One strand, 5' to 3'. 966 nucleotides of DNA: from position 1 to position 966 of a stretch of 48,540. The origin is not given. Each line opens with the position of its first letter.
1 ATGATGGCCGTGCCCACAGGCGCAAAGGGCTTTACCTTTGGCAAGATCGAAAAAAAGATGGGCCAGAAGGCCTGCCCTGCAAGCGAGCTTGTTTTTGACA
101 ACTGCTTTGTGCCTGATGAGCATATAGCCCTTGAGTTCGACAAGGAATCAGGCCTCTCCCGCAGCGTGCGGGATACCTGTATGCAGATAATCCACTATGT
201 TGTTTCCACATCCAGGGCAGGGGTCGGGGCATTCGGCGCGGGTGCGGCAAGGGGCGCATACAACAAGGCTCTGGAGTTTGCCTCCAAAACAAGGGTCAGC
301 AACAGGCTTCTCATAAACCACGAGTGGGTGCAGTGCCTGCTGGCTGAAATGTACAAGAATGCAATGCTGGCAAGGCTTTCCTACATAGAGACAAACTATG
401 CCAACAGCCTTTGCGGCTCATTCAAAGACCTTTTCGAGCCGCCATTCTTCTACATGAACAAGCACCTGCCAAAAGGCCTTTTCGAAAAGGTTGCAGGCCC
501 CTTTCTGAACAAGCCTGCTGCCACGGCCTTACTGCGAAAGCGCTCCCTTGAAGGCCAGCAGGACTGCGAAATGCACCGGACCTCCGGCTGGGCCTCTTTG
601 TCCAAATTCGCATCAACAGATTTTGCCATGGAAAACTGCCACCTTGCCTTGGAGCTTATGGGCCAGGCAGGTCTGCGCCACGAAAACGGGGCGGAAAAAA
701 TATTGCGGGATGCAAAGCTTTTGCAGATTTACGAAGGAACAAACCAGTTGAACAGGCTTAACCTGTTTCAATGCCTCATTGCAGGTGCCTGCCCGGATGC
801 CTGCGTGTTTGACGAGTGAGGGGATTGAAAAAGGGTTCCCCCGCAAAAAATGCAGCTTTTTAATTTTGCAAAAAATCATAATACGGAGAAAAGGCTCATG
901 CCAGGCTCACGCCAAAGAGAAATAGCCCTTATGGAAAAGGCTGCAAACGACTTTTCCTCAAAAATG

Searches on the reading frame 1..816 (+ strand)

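Call 36: search_protein_families(library=pfam, proteins=[window:1-816:+], max_evalue=0.00001)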
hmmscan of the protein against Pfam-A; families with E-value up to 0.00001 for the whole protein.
window:1-816:+ (272 aa): 2 families
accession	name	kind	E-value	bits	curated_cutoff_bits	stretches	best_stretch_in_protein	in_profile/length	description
PF00441.29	Acyl-CoA_dh_1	-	8e-21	75.2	22.4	2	192-254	84-144/150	Acyl-CoA dehydrogenase, C-terminal domain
PF08028.16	Acyl-CoA_dh_2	-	9.5e-07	29.6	22.7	0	193-248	78-133/134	Acyl-CoA dehydrogenase, C-terminal domain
